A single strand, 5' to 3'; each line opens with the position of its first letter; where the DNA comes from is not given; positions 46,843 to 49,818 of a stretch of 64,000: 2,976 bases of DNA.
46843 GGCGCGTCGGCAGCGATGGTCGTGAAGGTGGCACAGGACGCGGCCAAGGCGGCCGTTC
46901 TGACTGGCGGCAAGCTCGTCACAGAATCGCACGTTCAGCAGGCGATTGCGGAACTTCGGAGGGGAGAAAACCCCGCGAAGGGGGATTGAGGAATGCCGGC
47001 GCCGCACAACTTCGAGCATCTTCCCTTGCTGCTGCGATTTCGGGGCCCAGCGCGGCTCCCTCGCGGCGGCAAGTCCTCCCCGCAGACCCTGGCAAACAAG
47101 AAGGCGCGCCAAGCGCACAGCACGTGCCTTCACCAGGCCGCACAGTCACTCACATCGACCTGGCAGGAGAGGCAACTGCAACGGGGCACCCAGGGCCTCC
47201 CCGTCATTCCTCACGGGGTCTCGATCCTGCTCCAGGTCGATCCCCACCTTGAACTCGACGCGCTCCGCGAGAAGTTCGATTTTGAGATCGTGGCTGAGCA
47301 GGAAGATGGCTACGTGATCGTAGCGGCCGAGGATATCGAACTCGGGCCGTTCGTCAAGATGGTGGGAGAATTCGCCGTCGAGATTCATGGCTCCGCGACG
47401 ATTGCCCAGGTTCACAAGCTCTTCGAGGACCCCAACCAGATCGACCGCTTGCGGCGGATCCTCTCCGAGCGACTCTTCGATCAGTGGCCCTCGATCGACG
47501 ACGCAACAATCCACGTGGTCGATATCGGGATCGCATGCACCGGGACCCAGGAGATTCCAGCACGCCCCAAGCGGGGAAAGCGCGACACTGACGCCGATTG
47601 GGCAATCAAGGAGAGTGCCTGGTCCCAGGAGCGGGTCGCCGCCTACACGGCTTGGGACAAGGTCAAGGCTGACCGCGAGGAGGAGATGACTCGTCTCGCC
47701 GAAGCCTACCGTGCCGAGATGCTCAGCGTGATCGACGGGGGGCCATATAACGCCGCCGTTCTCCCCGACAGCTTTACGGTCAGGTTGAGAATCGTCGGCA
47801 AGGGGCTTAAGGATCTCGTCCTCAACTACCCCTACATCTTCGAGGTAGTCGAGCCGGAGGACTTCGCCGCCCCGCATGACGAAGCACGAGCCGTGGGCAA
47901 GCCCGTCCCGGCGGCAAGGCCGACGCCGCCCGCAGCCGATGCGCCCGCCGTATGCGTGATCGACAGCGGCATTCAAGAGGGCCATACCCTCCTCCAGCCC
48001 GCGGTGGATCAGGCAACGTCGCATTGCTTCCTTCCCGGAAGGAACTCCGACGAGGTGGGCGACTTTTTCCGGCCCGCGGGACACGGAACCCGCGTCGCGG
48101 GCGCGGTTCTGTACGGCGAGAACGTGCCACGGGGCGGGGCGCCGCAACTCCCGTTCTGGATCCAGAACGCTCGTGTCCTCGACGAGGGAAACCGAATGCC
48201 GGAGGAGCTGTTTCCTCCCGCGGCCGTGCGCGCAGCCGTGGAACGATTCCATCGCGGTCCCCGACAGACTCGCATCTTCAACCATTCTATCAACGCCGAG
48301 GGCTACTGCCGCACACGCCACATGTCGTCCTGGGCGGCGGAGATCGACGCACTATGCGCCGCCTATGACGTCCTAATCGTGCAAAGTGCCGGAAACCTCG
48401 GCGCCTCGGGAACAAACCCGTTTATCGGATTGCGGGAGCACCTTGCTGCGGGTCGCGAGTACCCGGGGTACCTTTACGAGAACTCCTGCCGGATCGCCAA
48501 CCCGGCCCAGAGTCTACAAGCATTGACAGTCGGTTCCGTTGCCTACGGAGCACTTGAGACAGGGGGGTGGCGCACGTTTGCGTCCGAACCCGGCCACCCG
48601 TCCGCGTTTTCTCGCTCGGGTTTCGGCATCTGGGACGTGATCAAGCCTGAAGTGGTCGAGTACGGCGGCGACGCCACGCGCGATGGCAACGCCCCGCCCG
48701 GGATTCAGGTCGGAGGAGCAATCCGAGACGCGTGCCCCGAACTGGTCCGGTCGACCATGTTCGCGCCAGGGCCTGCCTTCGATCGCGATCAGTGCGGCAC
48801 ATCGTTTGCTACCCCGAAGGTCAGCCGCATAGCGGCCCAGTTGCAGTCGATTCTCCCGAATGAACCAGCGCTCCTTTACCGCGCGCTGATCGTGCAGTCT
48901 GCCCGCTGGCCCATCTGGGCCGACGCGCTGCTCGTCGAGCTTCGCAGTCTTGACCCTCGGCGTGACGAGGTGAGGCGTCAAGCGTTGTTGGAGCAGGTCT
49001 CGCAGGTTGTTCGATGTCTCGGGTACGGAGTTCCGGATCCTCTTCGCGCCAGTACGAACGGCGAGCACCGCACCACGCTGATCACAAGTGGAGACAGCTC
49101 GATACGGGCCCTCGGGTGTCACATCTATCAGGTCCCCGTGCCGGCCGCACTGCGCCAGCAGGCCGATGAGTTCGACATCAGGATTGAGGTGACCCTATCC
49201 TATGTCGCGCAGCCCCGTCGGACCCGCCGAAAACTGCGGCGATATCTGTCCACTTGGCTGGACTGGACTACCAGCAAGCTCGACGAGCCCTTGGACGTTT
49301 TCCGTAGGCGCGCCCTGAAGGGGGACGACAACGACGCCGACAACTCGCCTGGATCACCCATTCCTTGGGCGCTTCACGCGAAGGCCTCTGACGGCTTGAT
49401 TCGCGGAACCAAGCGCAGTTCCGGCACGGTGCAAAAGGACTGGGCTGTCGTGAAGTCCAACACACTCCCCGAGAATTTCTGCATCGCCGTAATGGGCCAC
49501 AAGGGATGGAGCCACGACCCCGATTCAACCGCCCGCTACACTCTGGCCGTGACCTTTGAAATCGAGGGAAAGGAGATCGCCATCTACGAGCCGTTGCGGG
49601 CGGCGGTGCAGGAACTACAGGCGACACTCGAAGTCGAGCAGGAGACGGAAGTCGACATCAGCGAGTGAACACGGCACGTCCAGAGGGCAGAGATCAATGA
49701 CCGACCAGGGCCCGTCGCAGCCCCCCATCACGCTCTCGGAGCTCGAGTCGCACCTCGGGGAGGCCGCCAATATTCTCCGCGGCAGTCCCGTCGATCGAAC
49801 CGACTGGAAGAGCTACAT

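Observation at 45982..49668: AAA+ ATPase / subtilisin-like S8 peptidase gene pair as island cargo next to the type I RM system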

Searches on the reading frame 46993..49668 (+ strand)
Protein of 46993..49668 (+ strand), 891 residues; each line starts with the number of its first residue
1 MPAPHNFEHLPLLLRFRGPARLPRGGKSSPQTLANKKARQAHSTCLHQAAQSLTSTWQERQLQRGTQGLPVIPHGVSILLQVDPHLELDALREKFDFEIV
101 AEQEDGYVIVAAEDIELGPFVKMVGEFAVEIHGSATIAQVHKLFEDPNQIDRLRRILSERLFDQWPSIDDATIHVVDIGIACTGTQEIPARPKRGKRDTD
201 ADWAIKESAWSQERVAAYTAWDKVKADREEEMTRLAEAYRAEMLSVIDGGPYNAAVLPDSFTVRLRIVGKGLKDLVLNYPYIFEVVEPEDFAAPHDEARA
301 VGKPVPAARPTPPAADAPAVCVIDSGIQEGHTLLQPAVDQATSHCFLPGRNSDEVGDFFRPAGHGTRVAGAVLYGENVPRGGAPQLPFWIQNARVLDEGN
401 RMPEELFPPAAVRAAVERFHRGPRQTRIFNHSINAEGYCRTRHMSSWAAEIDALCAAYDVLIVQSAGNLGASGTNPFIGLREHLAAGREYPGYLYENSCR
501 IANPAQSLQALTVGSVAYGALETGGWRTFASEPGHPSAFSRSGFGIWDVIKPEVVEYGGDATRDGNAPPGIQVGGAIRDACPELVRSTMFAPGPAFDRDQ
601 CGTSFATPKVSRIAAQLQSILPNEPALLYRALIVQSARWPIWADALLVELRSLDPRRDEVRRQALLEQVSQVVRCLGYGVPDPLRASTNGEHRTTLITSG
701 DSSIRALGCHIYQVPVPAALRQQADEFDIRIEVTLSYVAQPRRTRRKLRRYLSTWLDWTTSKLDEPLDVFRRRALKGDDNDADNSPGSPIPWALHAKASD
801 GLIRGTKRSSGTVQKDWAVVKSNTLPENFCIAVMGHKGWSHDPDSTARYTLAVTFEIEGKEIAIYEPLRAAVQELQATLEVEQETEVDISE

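Call 3: search_protein_families(library=pfam, proteins=[window:46993-49668:+], max_evalue=0.01)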
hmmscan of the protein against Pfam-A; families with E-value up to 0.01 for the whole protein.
window:46993-49668:+ (891 aa): 1 family
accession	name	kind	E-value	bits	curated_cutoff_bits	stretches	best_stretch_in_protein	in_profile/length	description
PF00082.27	Peptidase_S8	-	1.9e-27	96.8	21.8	1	317-649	3-274/288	Subtilase family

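Call 4: search_protein_families(library=padloc, proteins=[window:46993-49668:+], max_evalue=0.01)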
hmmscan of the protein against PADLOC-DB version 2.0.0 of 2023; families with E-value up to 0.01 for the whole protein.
window:46993-49668:+ (891 aa): 9 families
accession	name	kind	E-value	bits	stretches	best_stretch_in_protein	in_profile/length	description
PDLC02198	IetS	-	9.5e-60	200.4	1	311-874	247-781/795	-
PDLC04233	IetS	-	3.3e-40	135.9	1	305-751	291-752/855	-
PDLC02197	IetS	-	1.1e-39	134.3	1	275-737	215-610/749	-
PDLC02201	IetS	-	1e-36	124.5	2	316-640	253-527/781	-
PDLC02200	IetS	-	3.4e-29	99.6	1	314-640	266-553/780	-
PDLC02199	IetS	-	2.8e-23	80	1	313-619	311-581/826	-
PDLC02202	IetS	-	1.3e-20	71.3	2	315-561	295-501/780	-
PDLC04234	IetS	-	3.2e-08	30.2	1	423-620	408-624/656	-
PDLC03014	subtilase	-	8e-08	30.2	1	319-634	175-373/391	-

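Call 5: search_protein_families(library=ncbifam, proteins=[window:46993-49668:+], max_evalue=0.01)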
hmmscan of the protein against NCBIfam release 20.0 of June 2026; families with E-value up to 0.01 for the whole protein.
window:46993-49668:+ (891 aa): 2 families
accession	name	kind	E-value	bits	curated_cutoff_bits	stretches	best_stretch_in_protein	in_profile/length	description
NF042956.1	IteS_antiphage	equivalog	1.5e-32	112.8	900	1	278-633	217-529/747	S8 family anti-phage peptidase IteS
TIGR03921.1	T7SS_mycosin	equivalog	3.6e-06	26.3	278.75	0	319-517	16-183/353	type VII secretion-associated serine protease mycosin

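Call 16: find_homologous_proteins(query=window:46993-49668:+, max_evalue=0.00001)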
Query window:46993-49668:+ (891 aa): 1784 proteins with E <= 0.00001 among 8000 candidates; the best 120 are listed.
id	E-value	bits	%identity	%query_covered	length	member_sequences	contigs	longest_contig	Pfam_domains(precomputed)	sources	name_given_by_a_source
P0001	0.0e+0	2058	100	100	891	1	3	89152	PF00082.28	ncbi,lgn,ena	-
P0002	0.0e+0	1479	71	98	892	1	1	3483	PF00082.28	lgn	-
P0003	0.0e+0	1477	71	99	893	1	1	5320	PF00082.28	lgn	-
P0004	0.0e+0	1475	71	100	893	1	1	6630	PF00082.28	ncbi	-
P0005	0.0e+0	1472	71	100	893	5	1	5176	PF00082.28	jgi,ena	-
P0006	0.0e+0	1467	70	100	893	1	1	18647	PF00082.28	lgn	-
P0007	0.0e+0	1461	71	99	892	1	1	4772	PF00082.28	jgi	jgi:hypothetical protein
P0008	0.0e+0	1461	71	98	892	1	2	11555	PF00082.28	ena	-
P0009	0.0e+0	1458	70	98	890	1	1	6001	PF00082.28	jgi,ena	-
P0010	0.0e+0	1453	71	98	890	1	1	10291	PF00082.28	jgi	jgi:hypothetical protein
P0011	0.0e+0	1452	70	98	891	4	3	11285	PF00082.28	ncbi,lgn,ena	-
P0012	0.0e+0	1451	71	98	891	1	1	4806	PF00082.28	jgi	-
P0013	0.0e+0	1450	72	99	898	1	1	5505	PF00082.28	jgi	jgi:hypothetical protein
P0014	0.0e+0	1445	69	100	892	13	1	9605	PF00082.28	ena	-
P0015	0.0e+0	1445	70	100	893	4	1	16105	PF00082.28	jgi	jgi:hypothetical protein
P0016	0.0e+0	1440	71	98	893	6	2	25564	PF00082.28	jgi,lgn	jgi:hypothetical protein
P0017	0.0e+0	1439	70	100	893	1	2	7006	PF00082.28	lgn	-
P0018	0.0e+0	1438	70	98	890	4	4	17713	PF00082.28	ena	-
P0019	0.0e+0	1436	70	100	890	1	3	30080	PF00082.28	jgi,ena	jgi:hypothetical protein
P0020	0.0e+0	1434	70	100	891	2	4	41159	PF00082.28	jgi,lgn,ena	-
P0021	0.0e+0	1431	70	98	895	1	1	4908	PF00082.28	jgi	jgi:hypothetical protein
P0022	0.0e+0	1431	69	100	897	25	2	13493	PF00082.28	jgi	jgi:subtilase family protein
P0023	0.0e+0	1429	69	100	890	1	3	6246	PF00082.28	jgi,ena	jgi:hypothetical protein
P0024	0.0e+0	1428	69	100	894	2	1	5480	PF00082.28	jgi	-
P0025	0.0e+0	1427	70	98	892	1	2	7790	PF00082.28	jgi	jgi:hypothetical protein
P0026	0.0e+0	1425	69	100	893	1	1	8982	PF00082.28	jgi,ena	jgi:hypothetical protein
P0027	0.0e+0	1424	69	100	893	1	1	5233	PF00082.28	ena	-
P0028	0.0e+0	1424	69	98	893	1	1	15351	PF00082.28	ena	-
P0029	0.0e+0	1423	69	100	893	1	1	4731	PF00082.28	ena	-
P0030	0.0e+0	1422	70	100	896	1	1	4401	PF00082.28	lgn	-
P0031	0.0e+0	1421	69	100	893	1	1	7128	PF00082.28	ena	-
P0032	0.0e+0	1421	69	100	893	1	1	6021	PF00082.28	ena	-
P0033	0.0e+0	1420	69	100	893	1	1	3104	PF00082.28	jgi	jgi:hypothetical protein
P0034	0.0e+0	1420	69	100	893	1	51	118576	PF00082.28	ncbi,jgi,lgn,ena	jgi:hypothetical protein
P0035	0.0e+0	1420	69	100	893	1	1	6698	PF00082.28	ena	-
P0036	0.0e+0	1420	69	98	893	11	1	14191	PF00082.28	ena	-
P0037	0.0e+0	1420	69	98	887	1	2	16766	PF00082.28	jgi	jgi:hypothetical protein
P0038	0.0e+0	1420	69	100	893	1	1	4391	PF00082.28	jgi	jgi:hypothetical protein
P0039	0.0e+0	1419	70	98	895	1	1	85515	PF00082.28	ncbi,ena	-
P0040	0.0e+0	1419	69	100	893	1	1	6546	PF00082.28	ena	-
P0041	0.0e+0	1419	68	100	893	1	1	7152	PF00082.28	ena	-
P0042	0.0e+0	1419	69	100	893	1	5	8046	PF00082.28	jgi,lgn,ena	jgi:hypothetical protein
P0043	0.0e+0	1418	69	99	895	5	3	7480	PF00082.28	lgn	-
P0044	0.0e+0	1418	68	100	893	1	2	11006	PF00082.28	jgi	jgi:hypothetical protein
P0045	0.0e+0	1418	70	98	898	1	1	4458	PF00082.28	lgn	-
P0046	0.0e+0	1417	69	100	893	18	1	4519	PF00082.28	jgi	jgi:hypothetical protein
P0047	0.0e+0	1417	69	100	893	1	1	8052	PF00082.28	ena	-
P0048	0.0e+0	1416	68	100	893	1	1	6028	PF00082.28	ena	-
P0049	0.0e+0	1416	69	100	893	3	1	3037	PF00082.28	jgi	jgi:hypothetical protein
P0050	0.0e+0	1416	68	100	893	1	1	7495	PF00082.28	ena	-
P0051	0.0e+0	1416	68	100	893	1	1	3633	PF00082.28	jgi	-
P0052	0.0e+0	1415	69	98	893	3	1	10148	PF00082.28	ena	-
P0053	0.0e+0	1415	68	100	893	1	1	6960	PF00082.28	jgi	-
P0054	0.0e+0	1414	68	100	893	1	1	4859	PF00082.28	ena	-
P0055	0.0e+0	1411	70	98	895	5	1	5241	PF00082.28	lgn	-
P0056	0.0e+0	1407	68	100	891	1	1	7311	PF00082.28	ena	-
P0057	0.0e+0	1407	68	100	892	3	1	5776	PF00082.28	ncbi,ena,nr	ncbi:MAG TPA: S8 family peptidase [Lacipirellulaceae bacterium]|nr:S8 family peptidase [Lacipirellul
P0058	0.0e+0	1406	69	100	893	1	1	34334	PF00082.28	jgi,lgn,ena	-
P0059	0.0e+0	1406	70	99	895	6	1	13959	PF00082.28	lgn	-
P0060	0.0e+0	1404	69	98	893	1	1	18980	PF00082.28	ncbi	-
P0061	0.0e+0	1403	69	98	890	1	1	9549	PF00082.28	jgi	-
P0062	0.0e+0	1403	70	98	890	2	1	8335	PF00082.28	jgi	jgi:hypothetical protein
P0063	0.0e+0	1403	69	99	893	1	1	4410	PF00082.28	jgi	jgi:Subtilase family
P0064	0.0e+0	1401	69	98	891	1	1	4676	PF00082.28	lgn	-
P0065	0.0e+0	1401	69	98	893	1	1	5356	PF00082.28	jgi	jgi:hypothetical protein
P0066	0.0e+0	1400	68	100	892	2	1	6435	PF00082.28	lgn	-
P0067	0.0e+0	1399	68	99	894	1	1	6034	PF00082.28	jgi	jgi:subtilase family protein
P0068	0.0e+0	1398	68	98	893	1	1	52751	PF00082.28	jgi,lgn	jgi:hypothetical protein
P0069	0.0e+0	1397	68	98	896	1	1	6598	PF00082.28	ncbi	ncbi:MAG: S8 family peptidase [Syntrophobacter sp.]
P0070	0.0e+0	1396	68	99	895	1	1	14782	PF00082.28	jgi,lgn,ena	-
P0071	0.0e+0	1395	68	98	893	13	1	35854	PF00082.28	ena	-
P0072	0.0e+0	1395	69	98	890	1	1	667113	PF00082.28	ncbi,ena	-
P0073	0.0e+0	1393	68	99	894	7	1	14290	PF00082.28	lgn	-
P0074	0.0e+0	1391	69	98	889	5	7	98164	PF00082.28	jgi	jgi:hypothetical protein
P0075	0.0e+0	1390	68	98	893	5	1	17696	PF00082.28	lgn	-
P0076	0.0e+0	1389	68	100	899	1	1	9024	PF00082.28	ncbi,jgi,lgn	jgi:hypothetical protein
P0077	0.0e+0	1389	68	99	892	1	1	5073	PF00082.28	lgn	-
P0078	0.0e+0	1389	68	100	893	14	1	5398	PF00082.28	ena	-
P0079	0.0e+0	1388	68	98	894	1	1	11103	PF00082.28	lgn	-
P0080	0.0e+0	1388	68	98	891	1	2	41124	PF00082.28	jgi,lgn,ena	jgi:hypothetical protein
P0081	0.0e+0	1388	67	100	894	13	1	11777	PF00082.28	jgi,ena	jgi:hypothetical protein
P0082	0.0e+0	1386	67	98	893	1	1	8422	PF00082.28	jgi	jgi:Subtilase family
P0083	0.0e+0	1386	68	98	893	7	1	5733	PF00082.28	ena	-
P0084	0.0e+0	1386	67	99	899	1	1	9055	PF00082.28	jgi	jgi:hypothetical protein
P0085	0.0e+0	1381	68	98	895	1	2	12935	PF00082.28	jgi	jgi:hypothetical protein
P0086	0.0e+0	1381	69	98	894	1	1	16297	PF00082.28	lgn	-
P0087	0.0e+0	1381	68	97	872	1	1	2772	PF00082.28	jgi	jgi:hypothetical protein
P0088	0.0e+0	1380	68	99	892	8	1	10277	PF00082.28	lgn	-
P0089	0.0e+0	1380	68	98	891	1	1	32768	PF00082.28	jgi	jgi:hypothetical protein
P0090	0.0e+0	1380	68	98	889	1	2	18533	PF00082.28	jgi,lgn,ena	-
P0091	0.0e+0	1380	68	99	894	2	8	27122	PF00082.28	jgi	jgi:hypothetical protein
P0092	0.0e+0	1379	68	98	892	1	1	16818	PF00082.28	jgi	-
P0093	0.0e+0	1379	68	100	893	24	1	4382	PF00082.28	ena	-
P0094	0.0e+0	1379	68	98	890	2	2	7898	PF00082.28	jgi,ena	-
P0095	0.0e+0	1378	68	98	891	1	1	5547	PF00082.28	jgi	-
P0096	0.0e+0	1378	68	100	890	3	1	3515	PF00082.28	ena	-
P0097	0.0e+0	1377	68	98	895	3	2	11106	PF00082.28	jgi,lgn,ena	jgi:hypothetical protein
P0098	0.0e+0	1375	68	98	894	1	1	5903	PF00082.28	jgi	jgi:hypothetical protein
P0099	0.0e+0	1374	67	98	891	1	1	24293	PF00082.28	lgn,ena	-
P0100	0.0e+0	1374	67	99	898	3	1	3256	PF00082.28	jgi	-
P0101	0.0e+0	1373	67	98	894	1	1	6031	PF00082.28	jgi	jgi:Subtilase family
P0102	0.0e+0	1373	67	100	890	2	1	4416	PF00082.28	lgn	-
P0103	0.0e+0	1372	67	98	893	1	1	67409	PF00082.28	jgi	-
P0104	0.0e+0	1372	67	99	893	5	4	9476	PF00082.28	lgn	-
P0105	0.0e+0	1371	67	98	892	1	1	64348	PF00082.28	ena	-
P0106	0.0e+0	1371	67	98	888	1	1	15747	PF00082.28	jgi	jgi:Subtilase family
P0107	0.0e+0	1368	65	99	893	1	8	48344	PF00082.28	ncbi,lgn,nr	ncbi:MAG: S8 family peptidase [Planctomycetes bacterium]|nr:S8 family peptidase [Planctomycetota bac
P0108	0.0e+0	1368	67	98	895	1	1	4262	PF00082.28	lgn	-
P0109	0.0e+0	1368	66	98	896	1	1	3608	PF00082.28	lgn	-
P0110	0.0e+0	1367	67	100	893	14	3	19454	PF00082.28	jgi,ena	jgi:hypothetical protein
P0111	0.0e+0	1367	66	100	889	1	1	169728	PF00082.28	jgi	-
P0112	0.0e+0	1366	67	98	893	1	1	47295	PF00082.28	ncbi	-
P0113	0.0e+0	1366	68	99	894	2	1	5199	PF00082.28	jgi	jgi:hypothetical protein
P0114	0.0e+0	1365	67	98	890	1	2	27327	PF00082.28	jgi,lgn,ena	-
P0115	0.0e+0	1364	67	98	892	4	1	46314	PF00082.28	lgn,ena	-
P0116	0.0e+0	1364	66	98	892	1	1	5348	PF00082.28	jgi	jgi:hypothetical protein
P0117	0.0e+0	1362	66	100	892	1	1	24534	PF00082.28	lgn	-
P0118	0.0e+0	1362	68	98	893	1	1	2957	PF00082.28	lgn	-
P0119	0.0e+0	1362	67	100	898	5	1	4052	PF00082.28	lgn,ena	-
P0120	0.0e+0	1361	66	98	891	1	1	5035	PF00082.28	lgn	-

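Call 17: search_dna_similar(query=window:46993-49668:+, collection=plasmids, mode=protein, max_rows=40)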
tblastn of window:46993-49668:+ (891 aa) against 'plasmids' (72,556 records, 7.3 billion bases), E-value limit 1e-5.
Records with a match: 504; places in all: 508; records where one place covers at least 80% of the query: 10.
Best place of each record, by identity: 60-80% 1; <60% 503.
By first word of the organism name: Klebsiella 206; Rhizobium 55; Agrobacterium 54; Burkholderia 22; Bradyrhizobium 15; Enterobacter 13; Leptolyngbya 7; Rhodococcus 7; Enterococcus 7; Sinorhizobium 6; and 65 more.
By predicted mobility (MOB-suite, as given by PLSDB): conjugative 350; non-mobilizable 127; mobilizable 27.
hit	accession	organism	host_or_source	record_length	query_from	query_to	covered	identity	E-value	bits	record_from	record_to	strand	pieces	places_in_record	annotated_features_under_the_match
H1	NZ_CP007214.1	Burkholderia plantarii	-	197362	1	876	98%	67.5%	0e+0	1143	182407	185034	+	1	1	S8 family peptidase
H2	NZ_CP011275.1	Planctomyces sp. SH-PL62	cell culture,sugar beet rhizosphere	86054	60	889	93%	51.4%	0e+0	795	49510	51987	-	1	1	S8 family peptidase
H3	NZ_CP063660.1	Synechocystis sp. PCC 7339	cell culture,Tidal pool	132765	7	868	97%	42.6%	0e+0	597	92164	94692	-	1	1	S8 family peptidase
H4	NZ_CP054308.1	Synechocystis sp. PCC 7338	cell culture,Tidal pool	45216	7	868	97%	42.6%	0e+0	596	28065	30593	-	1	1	S8 family peptidase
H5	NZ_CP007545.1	Synechocystis sp. PCC 6714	-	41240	7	865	96%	42.8%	0e+0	597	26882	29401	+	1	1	S8 family peptidase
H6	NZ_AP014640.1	Leptolyngbya boryana IAM M-101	-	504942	1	885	99%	40.4%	5e-179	581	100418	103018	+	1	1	S8 family peptidase | ATP-binding protein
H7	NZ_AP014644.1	Leptolyngbya boryana dg5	-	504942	1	885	99%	40.4%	5e-179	581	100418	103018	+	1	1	S8 family peptidase | ATP-binding protein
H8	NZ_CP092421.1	Leptolyngbya boryana IU 594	-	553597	1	885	99%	40.4%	5e-179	581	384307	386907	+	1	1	S8 family peptidase | ATP-binding protein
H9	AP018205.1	Leptolyngbya boryana NIES-2135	-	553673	1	885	99%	40.4%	5e-179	581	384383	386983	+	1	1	hypothetical protein | AAA ATPase central domain-containing protein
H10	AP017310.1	Leptolyngbya sp. NIES-3755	-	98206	2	884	99%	40.1%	2e-174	568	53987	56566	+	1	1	hypothetical protein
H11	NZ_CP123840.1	Agrobacterium tumefaciens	Yarrow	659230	9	717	80%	26.3%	8e-19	100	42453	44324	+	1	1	S8 family peptidase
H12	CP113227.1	Pseudomonadaceae bacterium T75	Pig,fecal sample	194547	320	886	64%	28.0%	2e-29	134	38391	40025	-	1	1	S8 family peptidase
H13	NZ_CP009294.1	Novosphingobium pentaromativorans US6-1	mud sediment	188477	320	875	62%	28.0%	3e-20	104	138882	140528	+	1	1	S8 family peptidase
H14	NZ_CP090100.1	Rhizobium leguminosarum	Trifolium pratense,Cell culture,Plant ...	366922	320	873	62%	28.0%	1e-23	115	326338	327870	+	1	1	S8 family peptidase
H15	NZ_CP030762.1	Rhizobium leguminosarum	Genomic DNA from Bacterial pure culture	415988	320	873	62%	28.0%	1e-23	115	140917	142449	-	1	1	S8 family peptidase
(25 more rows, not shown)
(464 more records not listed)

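Call 18: get_annotated_region(hit=H1, flank=9000)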
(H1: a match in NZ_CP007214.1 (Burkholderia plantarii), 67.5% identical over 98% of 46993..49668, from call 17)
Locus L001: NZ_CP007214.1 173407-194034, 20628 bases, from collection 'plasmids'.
description: Burkholderia plantarii strain ATCC 43733 plasmid bpln_1p, complete sequence
organism: Burkholderia plantarii (NCBI taxid 41899)
taxonomy: Bacteria; Pseudomonadota; Betaproteobacteria; Burkholderiales; Burkholderiaceae; Burkholderia; Burkholderia plantarii
host: -; source: -; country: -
typing (MOB-suite, as given by PLSDB): conjugative; replicon rep_cluster_1107; relaxase MOBF; mating-pair formation MPF_F
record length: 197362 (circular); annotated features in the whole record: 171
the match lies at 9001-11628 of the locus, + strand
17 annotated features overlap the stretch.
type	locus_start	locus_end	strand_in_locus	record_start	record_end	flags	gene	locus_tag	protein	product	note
CDS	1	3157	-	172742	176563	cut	-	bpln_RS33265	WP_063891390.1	hypothetical protein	-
CDS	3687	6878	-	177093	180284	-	-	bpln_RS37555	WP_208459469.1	hypothetical protein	-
CDS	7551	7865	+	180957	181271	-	-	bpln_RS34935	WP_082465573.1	DNA-binding transcriptional regulator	-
CDS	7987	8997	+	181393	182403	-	-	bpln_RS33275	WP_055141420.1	AAA family ATPase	-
CDS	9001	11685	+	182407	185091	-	-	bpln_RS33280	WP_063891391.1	S8 family peptidase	-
CDS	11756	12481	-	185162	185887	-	-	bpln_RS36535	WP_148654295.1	hypothetical protein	-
CDS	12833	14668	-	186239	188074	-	-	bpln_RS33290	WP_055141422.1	site-specific integrase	-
CDS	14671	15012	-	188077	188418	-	-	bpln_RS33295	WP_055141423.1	hypothetical protein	-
CDS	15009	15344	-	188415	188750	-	-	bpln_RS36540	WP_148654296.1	hypothetical protein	-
CDS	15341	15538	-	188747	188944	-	-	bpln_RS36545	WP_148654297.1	hypothetical protein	-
CDS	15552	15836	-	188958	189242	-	-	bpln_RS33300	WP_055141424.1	hypothetical protein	-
CDS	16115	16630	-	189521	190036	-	-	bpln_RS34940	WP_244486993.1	RES domain-containing protein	-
CDS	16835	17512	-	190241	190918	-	-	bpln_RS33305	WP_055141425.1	hypothetical protein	-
CDS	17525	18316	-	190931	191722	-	-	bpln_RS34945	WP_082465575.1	hypothetical protein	-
CDS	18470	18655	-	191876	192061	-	-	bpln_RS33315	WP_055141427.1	hypothetical protein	-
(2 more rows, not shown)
